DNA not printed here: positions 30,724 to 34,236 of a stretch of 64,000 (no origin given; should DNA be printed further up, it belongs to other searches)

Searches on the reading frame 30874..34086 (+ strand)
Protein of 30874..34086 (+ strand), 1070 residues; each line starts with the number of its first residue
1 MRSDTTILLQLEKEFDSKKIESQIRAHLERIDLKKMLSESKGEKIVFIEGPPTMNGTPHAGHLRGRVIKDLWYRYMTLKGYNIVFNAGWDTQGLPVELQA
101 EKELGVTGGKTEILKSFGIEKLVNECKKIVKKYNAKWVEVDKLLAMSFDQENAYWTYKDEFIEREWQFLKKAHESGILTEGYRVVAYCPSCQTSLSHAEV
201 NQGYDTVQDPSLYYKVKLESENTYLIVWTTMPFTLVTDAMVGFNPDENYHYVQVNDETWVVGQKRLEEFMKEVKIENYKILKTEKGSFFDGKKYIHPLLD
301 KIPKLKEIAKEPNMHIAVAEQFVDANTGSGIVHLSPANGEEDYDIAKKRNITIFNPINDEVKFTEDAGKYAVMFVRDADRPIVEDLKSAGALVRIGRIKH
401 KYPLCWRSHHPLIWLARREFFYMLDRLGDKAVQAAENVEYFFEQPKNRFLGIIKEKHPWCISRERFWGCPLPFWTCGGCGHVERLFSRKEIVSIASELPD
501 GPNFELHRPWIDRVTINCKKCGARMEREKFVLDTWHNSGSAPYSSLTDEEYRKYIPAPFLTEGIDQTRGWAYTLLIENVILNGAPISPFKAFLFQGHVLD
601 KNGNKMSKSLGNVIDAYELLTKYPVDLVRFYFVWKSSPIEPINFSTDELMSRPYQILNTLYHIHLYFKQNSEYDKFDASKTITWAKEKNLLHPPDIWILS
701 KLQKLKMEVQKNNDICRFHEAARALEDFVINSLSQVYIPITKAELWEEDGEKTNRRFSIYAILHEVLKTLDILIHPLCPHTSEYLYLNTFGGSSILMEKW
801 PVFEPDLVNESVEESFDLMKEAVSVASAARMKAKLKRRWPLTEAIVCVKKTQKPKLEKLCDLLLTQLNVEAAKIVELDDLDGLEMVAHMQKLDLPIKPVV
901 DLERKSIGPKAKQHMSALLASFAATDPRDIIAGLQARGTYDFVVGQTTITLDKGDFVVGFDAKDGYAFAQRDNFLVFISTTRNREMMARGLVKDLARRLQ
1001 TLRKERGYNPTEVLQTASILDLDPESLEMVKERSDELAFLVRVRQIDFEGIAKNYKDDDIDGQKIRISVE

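Call 70: search_protein_families(library=pfam, proteins=[window:30874-34086:+], max_evalue=0.001)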
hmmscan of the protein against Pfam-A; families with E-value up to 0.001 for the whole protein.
window:30874-34086:+ (1070 aa): 7 families
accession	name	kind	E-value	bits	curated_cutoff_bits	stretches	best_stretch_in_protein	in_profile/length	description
PF00133.28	tRNA-synt_1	-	2.1e-85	287.4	22.7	1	39-644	19-413/414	tRNA synthetases class I (I, L, M and V)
PF08264.19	Anticodon_1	-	2.2e-32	112.4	25.1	1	695-843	1-146/148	Anticodon-binding domain of tRNA ligase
PF09334.17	tRNA-synt_1g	-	1.8e-24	86.7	20.1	2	54-200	10-135/391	tRNA synthetases class I (M)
PF19302.4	DUF5915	-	2.1e-12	47.4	27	1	905-1070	32-193/195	Domain of unknown function (DUF5915)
PF01406.26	tRNA-synt_1e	-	7.8e-10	39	27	1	590-649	239-296/301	tRNA synthetases class I (C) catalytic domain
PF13603.12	tRNA-synt_1_2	-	0.00015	21.7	25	1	215-360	13-143/185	Leucyl-tRNA synthetase, editing domain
PF01921.24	tRNA-synt_1f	-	0.00076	18.9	27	0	598-650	275-326/360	tRNA synthetases class I (K)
